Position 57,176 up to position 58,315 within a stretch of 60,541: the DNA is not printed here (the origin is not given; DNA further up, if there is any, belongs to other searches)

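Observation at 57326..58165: Putative restriction enzyme with an unusual B3-like plus HNH domain combination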

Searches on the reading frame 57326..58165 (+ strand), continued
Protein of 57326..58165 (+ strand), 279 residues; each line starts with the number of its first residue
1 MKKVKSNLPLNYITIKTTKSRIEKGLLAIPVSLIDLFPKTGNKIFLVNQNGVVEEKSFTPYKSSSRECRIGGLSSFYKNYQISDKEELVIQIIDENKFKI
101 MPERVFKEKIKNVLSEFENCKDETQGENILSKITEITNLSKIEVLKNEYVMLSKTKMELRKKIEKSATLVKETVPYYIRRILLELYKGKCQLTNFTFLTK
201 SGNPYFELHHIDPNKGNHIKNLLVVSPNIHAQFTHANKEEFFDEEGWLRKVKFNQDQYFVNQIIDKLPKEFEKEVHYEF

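Call 23: fold_search(model_id=the predicted structure, library=pdb)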
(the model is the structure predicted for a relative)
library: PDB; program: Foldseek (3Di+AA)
matches with E <= 10: 322; with E <= 0.001: 9
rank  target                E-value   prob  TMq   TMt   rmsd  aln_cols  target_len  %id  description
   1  7et6_D                1.7e-04  1.00  0.27  0.62   3.4        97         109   20  Crystal structure of Arabidopsis TEM1 B3-DNA complex (released 2021-09-15)
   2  5os9_B                1.8e-04  1.00  0.26  0.58   3.2        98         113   18  Structure of the B3 DNA-Binding Domain of NGA1 (released 2018-09-05)
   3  7et6_A                2.0e-04  1.00  0.27  0.66   3.2        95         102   22  Crystal structure of Arabidopsis TEM1 B3-DNA complex (released 2021-09-15)
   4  6j9b_A                2.4e-04  1.00  0.27  0.64   3.9        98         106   14  Arabidopsis FUS3-DNA complex (released 2019-05-29)
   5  6j9a_A                3.9e-04  1.00  0.28  0.66   3.3       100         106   12  Crystal structure of Arabidopsis thaliana VAL1 in complex with FLC DNA fragment (released 2019-05-29)
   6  6c5d_B                4.4e-04  1.00  0.25  0.49   3.8       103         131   14  N-terminal domain of Helicobacter pylori LlaJI.R1 (released 2018-06-27)
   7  5os9_A                5.5e-04  1.00  0.26  0.58   4.2       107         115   17  Structure of the B3 DNA-Binding Domain of NGA1 (released 2018-09-05)
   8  1yel_MODEL_1_A        5.8e-04  1.00  0.27  0.65   4.7       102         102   16  Structure of the hypothetical Arabidopsis thaliana protein At1g16640.1 (released 2005-01-18)
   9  5yzy_C                8.8e-04  1.00  0.27  0.61   5.1       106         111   14  AtVAL1 B3 domain in complex with 13bp-DNA (released 2018-05-02)
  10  6c5d_A                1.2e-03  1.00  0.24  0.50   5.0       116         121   14  N-terminal domain of Helicobacter pylori LlaJI.R1 (released 2018-06-27)
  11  6fas_A                1.6e-03  1.00  0.26  0.61   5.1       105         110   13  Crystal structure of VAL1 B3 domain in complex with cognate DNA (released 2018-04-18)
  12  4i1k_A                2.1e-03  1.00  0.27  0.58   4.1       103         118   11  Crystal Structure of VRN1 (Residues 208-341) (released 2012-12-19)
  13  8oj1_A                3.2e-03  0.99  0.27  0.25  11.9       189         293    8  Crystal structure of the DNA binding domain of M. polymorpha Auxin Response Factor 2 (MpARF2) in complex with High Aff (released 2024-04-03)
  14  6j9c_D                4.3e-03  1.00  0.27  0.61   3.7        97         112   12  Crystal structure of Arabidopsis thaliana transcription factor LEC2-DNA complex (released 2019-05-29)
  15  4ldu                  7.2e-03  0.99  0.27  0.23  15.5       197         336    8  Crystal structure of the DNA binding domain of Arabidopsis thaliana auxin response factor 5 (released 2014-02-12)
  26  3zi5_A                4.2e-02  0.87  0.23  0.36  11.9       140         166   11  Crystal STRUCTURE OF RESTRICTION ENDONUCLEASE BFII C-TERMINAL RECOGNITION DOMAIN IN COMPLEX WITH COGNATE DNA (released 2014-01-15)
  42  2c1l_A                6.5e-01  0.60  0.21  0.17   4.3        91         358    9  Structure of the BfiI restriction endonuclease (released 2005-10-07)
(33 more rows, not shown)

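Call 24: find_related_loci(query=A1, collection=genome_contigs, flank=5000)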
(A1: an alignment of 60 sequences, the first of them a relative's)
Query A1 (279 aa) in genome_contigs; peptide patterns used: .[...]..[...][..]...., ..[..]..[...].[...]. (x = any residue, [..] = any of these).
83 stretches matched a pattern; 56 encode a relative of the query (tblastn E <= 1e-3); 56 distinct loci.
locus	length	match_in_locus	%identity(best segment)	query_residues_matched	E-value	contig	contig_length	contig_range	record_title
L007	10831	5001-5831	75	1-277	7e-142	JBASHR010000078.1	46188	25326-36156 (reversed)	MAG: Bacteroidales bacterium isolate MFD13481_ilm_asm_bin22 k127_70835, whole genome shotgun sequence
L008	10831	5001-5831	71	1-277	5e-131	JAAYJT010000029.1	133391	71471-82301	MAG: Bacteroidales bacterium isolate AS10tlH2TH_315 93949_AS10, whole genome shotgun sequence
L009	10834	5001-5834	66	1-277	2e-124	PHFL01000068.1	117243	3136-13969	MAG: Candidatus Thermochlorobacter aerophilum isolate OS 1113211797701, whole genome shotgun sequence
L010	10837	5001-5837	65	1-279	2e-119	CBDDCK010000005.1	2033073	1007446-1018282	MAG: Spirochaetia bacterium isolate ec65812f-cd42-4137-a767-48787d97cef6 genome assembly, contig: contig_5, whole genome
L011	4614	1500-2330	61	1-277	5e-113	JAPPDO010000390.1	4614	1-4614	MAG: Ekhidna sp. isolate IRC4_bin_29 NODE_7843_length_4614_cov_5.77276, whole genome shotgun sequence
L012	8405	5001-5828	58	1-276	5e-107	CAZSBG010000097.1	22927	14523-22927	MAG TPA_asm: uncultured Cytophagia bacterium isolate SRP141376_co4_290 genome assembly, contig: NODE_3993_length_22927_c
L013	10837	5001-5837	59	1-279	3e-106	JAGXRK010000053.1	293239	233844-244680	MAG: Ignavibacterium sp. isolate CROMO_A_100 c_000000847805, whole genome shotgun sequence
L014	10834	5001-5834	59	1-277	5e-106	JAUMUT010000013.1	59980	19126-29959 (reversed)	MAG: Capnocytophaga sp. isolate S12M_Sa_22 NODE_93_length_59980_cov_25.258723, whole genome shotgun sequence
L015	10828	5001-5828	59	1-276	4e-105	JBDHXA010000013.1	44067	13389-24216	MAG: Chlorobiota bacterium isolate AS-MESO-3CA.163 NODE_3362_length_44067_cov_12.843578, whole genome shotgun sequence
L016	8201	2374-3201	57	1-276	2e-104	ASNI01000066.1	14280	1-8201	Cloacimonetes bacterium SCGC AAA252-N17 A252N17DRAFT_contig_65_0.66_C, whole genome shotgun sequence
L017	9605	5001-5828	58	1-276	5e-104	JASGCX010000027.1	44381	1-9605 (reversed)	MAG: Flavobacterium sp. isolate MAG17 NODE_391_length_44381_cov_47.933809, whole genome shotgun sequence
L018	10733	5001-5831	60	1-276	5e-104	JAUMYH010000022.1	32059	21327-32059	MAG: Bacteroidota bacterium isolate S17M_Sa_15 NODE_711_length_32059_cov_12.574772, whole genome shotgun sequence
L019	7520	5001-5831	58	1-277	3e-104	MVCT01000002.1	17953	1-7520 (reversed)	MAG: Candidatus Cloacimonas sp. 4484_140 ex4484_140_scaffold_942, whole genome shotgun sequence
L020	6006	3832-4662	57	1-277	1e-103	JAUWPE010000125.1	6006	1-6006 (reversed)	MAG: Candidatus Cloacimonadota bacterium isolate CSMAG_2468 CSMAG_2468_k141_1155706_length_6006_cov_17.8725, whole genom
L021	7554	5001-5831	56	1-277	3e-102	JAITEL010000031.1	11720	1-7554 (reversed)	MAG: Treponema sp. isolate Nm470_bin53 k119_3636458, whole genome shotgun sequence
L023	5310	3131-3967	57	1-279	1e-101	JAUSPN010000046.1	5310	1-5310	MAG: Candidatus Desulfaltia sp. isolate E21_metabat.bin.72 E21_k141_206199, whole genome shotgun sequence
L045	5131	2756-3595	52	1-276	1e-86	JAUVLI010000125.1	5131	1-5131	MAG: Candidatus Neomarinimicrobiota bacterium isolate CSMAG_502 CSMAG_502_k141_54697_length_5131_cov_10.9559, whole geno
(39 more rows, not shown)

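Call 28: find_homologous_proteins(query=L001:3948-4829:+, max_evalue=0.001)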
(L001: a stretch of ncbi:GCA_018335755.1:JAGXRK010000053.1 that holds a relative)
Query L001:3948-4829:+ (293 aa): 2511 proteins with E <= 0.001 among 3205 candidates; the best 120 are listed.
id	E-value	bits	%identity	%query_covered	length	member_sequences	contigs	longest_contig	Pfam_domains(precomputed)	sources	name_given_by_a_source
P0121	1.5e-191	653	100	100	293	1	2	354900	-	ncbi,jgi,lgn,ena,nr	ncbi:MAG: hypothetical protein KGZ85_14735 [Ignavibacterium sp.]|nr:hypothetical protein [Ignavibact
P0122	1.0e-165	568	90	96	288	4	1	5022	-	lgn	-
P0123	8.2e-165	565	89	96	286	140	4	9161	-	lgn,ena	-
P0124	1.9e-164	564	89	96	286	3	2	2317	-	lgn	-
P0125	2.7e-164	563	87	96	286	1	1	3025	-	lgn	-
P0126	7.7e-164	562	88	96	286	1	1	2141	-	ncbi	-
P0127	1.2e-163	561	87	96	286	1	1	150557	-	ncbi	-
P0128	1.9e-162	557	87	96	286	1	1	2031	-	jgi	jgi:hypothetical protein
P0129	4.4e-162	556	88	96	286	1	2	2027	-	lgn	-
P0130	4.8e-162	556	87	96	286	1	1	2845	-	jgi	-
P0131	1.1e-161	555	87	96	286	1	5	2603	-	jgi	jgi:hypothetical protein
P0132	1.4e-161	554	85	96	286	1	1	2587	-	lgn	-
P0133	2.3e-161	554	86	96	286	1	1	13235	-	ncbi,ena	-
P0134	3.6e-161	553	86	96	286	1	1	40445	-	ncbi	-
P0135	5.8e-161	552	87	96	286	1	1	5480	-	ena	-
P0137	1.6e-160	551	86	96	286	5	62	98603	-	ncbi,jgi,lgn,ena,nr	ncbi:MAG: hypothetical protein GX452_01835 [Ignavibacteriales bacterium]|jgi:hypothetical protein|nr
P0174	5.2e-156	536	85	96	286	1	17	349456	-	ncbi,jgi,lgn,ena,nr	ncbi:MAG TPA: hypothetical protein PKH57_04545 [Bacteroidales bacterium]|nr:MAG: hypothetical protei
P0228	3.9e-149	514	78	96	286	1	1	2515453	-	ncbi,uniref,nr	ncbi:hypothetical protein [Thermospira aquatica]|uniref:Restriction endonuclease n=1 Tax=Thermospira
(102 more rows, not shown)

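Call 29: find_encoding_contigs(protein=P0228, flank=4000, max_places=2)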
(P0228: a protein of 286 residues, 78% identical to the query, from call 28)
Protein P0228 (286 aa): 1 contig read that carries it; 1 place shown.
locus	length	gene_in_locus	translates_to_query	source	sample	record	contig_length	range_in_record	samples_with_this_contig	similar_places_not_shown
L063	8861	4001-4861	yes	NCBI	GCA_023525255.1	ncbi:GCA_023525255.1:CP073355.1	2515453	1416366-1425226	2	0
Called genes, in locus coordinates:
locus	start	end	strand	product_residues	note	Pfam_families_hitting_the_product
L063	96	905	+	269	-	PF08239:SH3_3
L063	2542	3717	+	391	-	PF13384:HTH_23 (weak), PF13518:HTH_28 (weak)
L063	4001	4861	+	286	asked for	-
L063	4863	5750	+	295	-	PF13847:Methyltransf_31 (faint), PF01170:UPF0020 (faint), PF01555:N6_N4_Mtase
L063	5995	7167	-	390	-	PF00665:rve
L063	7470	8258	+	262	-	PF01113:DapB_N, PF05173:DapB_C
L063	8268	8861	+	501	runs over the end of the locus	PF00478:IMPDH, PF00571:CBS, PF03060:NMO, PF00977:His_biosynth (faint), PF01207:Dus (faint), PF01070:FMN_dh (weak)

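Call 30: find_encoding_contigs(protein=P0137, flank=4000, max_places=4)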
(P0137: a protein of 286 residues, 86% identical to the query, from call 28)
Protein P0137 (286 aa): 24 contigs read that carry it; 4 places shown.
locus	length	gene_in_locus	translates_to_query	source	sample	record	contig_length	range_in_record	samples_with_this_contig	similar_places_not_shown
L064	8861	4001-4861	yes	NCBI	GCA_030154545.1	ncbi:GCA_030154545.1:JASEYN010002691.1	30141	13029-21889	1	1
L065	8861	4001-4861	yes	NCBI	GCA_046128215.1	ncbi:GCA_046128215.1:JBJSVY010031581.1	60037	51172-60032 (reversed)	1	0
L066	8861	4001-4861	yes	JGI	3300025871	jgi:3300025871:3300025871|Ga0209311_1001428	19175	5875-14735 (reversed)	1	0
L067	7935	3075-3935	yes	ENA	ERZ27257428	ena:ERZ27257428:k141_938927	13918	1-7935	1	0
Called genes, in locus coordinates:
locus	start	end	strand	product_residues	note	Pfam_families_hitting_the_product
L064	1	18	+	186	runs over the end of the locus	-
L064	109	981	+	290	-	-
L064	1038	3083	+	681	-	PF07715:Plug, PF00593:TonB_dep_Rec_b-barrel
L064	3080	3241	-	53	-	-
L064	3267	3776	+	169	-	-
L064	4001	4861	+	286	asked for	-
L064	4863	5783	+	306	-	PF01170:UPF0020 (faint), PF01555:N6_N4_Mtase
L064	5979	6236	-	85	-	-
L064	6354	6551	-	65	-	-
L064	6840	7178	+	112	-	PF00403:HMA (weak)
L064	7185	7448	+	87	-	PF19335:HMBD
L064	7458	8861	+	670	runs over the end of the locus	PF00122:E1-E2_ATPase, PF08282:Hydrolase_3 (faint), PF00702:Hydrolase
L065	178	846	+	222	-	-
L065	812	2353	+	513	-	PF07669:Eco57I (weak)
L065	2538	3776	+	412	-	PF12872:OST-HTH (weak), PF12873:DUF3825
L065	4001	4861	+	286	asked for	-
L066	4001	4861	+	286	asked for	-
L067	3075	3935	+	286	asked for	-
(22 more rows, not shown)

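Call 31: find_encoding_contigs(protein=P0174, flank=4000, max_places=3)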
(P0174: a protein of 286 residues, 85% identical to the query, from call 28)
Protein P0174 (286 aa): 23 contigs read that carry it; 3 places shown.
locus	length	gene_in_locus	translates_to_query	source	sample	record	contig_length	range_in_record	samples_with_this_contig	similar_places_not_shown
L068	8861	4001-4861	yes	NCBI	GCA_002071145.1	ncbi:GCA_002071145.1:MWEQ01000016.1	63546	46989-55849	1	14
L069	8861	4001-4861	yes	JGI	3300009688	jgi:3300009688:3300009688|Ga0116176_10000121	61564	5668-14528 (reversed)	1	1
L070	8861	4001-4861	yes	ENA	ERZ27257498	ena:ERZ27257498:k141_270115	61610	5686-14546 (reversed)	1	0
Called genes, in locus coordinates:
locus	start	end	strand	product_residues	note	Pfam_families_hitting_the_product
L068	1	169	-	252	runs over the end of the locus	PF01694:Rhomboid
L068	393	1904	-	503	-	PF10988:DUF2807, PF13568:OMP_b-brl_2 (weak)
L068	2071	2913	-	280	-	PF01791:DeoC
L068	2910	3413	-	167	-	-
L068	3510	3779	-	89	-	-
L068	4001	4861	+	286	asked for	-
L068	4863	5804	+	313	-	PF01170:UPF0020 (faint), PF01555:N6_N4_Mtase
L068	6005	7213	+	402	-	PF01244:Peptidase_M19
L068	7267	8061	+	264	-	PF00303:Thymidylat_synt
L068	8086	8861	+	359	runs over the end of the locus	PF04055:Radical_SAM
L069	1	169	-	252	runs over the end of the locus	PF01694:Rhomboid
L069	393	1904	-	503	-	PF10988:DUF2807, PF13568:OMP_b-brl_2 (weak)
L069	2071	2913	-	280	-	PF01791:DeoC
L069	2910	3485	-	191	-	-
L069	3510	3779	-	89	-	-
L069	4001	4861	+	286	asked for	-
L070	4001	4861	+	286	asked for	-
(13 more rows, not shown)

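Call 38: find_related_loci(query=A2, collection=metagenome_contigs, flank=3500)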
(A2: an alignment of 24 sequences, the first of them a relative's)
Query A2 (293 aa) in metagenome_contigs; peptide patterns used: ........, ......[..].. (x = any residue, [..] = any of these).
600 stretches matched a pattern (row limit reached: there are more); 543 encode a relative of the query (tblastn E <= 1e-3); the best 80 are kept; 80 distinct loci.
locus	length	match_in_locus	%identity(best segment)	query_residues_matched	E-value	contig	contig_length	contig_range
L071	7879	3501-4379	100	1-293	0e+0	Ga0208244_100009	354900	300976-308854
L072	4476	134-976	91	1-281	6e-179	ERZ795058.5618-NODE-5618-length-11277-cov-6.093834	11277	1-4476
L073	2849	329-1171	91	1-281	0e+0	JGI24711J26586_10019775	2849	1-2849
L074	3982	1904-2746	89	1-281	1e-180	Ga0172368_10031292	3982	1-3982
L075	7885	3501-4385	87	1-290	9e-174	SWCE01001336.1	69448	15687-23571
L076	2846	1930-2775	89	1-282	0e+0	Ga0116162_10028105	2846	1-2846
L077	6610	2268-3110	89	1-281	6e-174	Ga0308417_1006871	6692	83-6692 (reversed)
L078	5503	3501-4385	86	1-290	1e-173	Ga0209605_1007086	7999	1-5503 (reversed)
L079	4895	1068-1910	89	1-281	3e-176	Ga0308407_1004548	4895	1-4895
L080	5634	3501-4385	86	1-290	3e-173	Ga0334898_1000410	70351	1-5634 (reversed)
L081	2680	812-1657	89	1-282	0e+0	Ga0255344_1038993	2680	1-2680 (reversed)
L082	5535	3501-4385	86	1-290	3e-173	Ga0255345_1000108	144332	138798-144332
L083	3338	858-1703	88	1-282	0e+0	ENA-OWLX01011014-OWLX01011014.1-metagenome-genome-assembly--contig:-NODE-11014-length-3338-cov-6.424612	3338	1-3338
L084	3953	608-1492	86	1-290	7e-179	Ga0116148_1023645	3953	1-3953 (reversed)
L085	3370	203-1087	86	1-290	0e+0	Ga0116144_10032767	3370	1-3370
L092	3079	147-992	88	1-282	2e-179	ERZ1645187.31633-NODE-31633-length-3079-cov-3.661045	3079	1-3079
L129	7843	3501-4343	83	1-281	4e-160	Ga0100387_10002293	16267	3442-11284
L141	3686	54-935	75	1-293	8e-157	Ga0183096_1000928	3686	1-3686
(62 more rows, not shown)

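Call 39: predict_structure(alignment_id=A2)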
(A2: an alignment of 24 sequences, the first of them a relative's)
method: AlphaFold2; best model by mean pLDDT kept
length: 293 residues; sequences in the alignment: 24
mean_pLDDT: 61.1   pTM: 0.57
mean pLDDT of the five models: 61.1, 59.7, 57.0, 56.8, 56.5
residues with pLDDT >= 90: 23; 70-90: 82; 50-70: 85; < 50: 103
segments of 3 or more residues with pLDDT < 50: 1-17, 19-41, 44-59, 122-129, 132-154, 221-223, 251-254, 286-293
pLDDT, mean of each block of 10 residues (from residue 1): 33 45 39 34 43 43 70 93 85 82 92 84 44 48 35 51 67 73 63 63 72 53 59 83 73 52 74 75 52 30
secondary structure, 60 per line:
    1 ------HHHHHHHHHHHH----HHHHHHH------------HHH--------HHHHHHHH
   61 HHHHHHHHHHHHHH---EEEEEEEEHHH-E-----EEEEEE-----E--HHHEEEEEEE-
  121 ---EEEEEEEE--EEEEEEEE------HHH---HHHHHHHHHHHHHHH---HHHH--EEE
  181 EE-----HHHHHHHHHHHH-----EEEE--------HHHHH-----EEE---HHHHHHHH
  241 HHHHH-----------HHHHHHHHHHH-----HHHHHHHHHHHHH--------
elements in order: H7-18 H23-29 H53-74 E78-85 E96-101 E113-119 E124-131 E134-141 H154-168 H172-175 E178-182 H188-199 E205-208 H217-221 E227-229 H233-245 H257-267 H273-285
